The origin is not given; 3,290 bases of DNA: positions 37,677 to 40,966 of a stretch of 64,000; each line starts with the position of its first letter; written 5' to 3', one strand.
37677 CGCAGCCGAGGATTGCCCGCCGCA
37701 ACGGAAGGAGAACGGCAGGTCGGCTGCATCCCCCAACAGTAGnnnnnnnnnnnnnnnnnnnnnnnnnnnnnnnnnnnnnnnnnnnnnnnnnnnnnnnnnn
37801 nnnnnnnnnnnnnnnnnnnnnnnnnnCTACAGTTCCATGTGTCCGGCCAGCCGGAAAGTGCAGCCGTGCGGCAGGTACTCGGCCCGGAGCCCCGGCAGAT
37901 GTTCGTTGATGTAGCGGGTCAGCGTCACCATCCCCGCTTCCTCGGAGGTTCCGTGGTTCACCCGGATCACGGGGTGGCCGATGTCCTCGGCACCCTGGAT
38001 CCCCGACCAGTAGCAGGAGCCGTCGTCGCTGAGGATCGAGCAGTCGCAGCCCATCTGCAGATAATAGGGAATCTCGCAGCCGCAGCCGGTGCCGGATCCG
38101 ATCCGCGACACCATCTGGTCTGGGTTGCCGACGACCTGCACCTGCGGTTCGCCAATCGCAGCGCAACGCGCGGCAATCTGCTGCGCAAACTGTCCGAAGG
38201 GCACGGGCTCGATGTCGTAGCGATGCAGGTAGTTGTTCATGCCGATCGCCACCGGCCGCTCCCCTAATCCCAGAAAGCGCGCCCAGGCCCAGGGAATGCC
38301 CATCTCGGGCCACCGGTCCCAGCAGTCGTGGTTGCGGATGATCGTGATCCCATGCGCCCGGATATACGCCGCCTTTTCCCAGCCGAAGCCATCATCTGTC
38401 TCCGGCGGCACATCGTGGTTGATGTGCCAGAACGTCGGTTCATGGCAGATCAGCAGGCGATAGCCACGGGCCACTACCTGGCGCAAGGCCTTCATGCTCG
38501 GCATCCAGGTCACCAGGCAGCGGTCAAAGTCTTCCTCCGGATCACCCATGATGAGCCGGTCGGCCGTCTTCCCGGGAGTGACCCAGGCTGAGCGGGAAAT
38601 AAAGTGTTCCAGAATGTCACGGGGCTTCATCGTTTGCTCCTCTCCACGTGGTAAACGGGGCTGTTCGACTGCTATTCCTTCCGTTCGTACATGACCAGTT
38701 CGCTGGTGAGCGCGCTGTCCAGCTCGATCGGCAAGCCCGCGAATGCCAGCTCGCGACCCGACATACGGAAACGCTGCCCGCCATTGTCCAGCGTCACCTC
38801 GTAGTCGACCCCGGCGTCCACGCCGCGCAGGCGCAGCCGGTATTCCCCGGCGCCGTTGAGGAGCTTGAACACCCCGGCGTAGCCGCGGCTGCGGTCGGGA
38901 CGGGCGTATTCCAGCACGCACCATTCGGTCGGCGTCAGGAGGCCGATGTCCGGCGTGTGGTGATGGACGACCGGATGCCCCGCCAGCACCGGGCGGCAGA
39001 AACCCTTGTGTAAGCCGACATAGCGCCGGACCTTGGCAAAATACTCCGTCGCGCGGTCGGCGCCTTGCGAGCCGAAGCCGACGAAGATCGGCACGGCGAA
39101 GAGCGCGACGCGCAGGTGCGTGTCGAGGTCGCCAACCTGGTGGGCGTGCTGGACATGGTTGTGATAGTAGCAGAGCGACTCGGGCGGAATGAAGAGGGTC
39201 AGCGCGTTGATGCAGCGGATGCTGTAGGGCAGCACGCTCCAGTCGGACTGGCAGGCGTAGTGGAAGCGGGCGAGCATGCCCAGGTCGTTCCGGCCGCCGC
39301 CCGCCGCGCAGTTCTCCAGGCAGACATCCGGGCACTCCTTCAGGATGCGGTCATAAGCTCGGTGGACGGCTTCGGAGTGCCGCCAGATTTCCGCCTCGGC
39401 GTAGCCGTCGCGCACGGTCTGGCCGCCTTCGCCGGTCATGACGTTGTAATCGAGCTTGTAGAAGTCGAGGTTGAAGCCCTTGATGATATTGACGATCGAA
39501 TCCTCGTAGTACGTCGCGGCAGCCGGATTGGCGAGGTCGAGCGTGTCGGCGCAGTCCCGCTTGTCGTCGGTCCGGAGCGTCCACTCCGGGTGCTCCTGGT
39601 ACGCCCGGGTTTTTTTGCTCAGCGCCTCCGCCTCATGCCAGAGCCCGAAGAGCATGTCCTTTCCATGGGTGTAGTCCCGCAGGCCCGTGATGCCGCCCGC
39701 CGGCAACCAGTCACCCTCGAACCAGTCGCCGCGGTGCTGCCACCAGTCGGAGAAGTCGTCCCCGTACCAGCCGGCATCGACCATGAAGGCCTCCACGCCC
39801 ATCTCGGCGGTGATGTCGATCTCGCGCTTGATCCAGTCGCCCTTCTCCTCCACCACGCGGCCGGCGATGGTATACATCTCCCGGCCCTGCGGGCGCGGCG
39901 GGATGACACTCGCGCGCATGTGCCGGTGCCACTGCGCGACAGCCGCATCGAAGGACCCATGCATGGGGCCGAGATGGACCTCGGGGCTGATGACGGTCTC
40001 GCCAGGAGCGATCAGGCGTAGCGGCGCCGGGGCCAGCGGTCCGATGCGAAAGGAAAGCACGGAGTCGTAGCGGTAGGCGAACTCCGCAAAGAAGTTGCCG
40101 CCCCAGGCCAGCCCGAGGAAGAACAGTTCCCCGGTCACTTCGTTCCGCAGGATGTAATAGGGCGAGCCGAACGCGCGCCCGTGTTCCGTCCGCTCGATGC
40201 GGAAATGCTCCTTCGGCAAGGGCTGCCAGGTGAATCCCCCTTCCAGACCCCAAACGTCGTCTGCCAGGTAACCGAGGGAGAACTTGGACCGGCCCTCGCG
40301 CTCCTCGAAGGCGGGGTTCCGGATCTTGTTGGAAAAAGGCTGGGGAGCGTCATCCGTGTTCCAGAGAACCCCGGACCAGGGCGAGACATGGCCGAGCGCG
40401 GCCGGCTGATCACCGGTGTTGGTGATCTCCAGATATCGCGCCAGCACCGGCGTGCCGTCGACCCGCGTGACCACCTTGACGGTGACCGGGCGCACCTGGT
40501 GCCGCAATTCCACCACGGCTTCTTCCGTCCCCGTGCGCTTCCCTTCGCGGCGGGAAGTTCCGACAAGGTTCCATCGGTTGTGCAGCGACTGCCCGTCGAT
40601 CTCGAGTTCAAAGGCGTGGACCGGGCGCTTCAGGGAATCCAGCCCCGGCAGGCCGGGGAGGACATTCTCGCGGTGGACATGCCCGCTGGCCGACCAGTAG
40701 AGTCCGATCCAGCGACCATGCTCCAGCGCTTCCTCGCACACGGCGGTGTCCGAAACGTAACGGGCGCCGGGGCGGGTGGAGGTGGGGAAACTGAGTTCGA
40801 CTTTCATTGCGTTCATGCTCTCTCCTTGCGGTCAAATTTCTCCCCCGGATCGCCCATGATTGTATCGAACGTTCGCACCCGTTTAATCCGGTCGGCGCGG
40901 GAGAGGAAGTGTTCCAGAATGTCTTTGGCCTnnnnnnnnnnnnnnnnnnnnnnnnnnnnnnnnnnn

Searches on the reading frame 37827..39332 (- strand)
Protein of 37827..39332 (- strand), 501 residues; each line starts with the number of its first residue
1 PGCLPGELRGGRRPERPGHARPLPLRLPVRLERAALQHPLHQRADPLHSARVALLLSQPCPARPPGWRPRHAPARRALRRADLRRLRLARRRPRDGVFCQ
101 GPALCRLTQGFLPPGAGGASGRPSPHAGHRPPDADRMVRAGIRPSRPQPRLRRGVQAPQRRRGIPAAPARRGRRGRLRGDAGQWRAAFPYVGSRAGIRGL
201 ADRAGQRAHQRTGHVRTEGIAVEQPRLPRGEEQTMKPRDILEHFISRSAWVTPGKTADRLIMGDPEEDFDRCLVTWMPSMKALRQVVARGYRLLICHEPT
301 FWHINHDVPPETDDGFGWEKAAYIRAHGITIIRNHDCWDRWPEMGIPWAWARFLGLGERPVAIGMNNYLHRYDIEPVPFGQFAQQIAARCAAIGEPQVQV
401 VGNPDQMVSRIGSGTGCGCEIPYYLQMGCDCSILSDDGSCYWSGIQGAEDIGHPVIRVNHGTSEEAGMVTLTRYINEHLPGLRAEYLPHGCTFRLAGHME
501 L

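Call 56: search_protein_families(library=pfam, proteins=[window:37827-39332:-], max_evalue=0.0001)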
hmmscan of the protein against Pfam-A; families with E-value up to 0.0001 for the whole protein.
window:37827-39332:- (501 aa): 1 family
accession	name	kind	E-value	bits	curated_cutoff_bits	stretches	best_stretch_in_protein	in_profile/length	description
PF01784.24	DUF34_NIF3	-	1.8e-15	57.7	23.4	1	260-481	27-241/256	Duf34/NIF3 (NGG1p interacting factor 3)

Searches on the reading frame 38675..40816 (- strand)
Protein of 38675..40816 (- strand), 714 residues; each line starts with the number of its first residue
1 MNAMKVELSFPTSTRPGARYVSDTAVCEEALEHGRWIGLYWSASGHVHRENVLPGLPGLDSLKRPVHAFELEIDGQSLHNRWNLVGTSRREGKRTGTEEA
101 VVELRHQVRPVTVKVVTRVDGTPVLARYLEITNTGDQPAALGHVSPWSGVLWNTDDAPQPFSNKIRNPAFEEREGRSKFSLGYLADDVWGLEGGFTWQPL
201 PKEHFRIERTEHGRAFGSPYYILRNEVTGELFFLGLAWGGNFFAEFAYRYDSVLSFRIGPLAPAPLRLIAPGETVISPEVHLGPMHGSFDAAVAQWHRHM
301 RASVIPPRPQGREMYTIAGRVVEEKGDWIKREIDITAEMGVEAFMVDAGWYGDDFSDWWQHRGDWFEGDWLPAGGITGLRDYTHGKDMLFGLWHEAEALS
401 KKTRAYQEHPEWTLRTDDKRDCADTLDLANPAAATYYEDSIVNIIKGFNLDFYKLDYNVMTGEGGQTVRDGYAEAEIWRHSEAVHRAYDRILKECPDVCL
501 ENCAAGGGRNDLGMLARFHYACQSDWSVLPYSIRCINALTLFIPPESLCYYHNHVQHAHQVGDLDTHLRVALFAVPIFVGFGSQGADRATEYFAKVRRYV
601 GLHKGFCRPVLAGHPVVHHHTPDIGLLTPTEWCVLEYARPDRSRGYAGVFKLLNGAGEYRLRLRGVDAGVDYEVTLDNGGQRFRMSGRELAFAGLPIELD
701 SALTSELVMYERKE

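Call 13: search_protein_families(library=pfam, proteins=[window:38675-40816:-], max_evalue=0.01)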
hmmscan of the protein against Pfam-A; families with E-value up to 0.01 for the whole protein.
window:38675-40816:- (714 aa): 3 families
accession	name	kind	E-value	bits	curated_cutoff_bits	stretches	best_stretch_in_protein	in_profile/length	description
PF02065.24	Melibiase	-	8e-35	120.9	27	1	328-562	59-296/347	Melibiase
PF16874.11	Glyco_hydro_36C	-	9.7e-08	32.8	27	1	632-708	1-75/77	Glycosyl hydrolase family 36 C-terminal domain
PF10566.15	Glyco_hydro_97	-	0.0098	15.8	32.5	0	329-408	36-108/275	Glycoside hydrolase 97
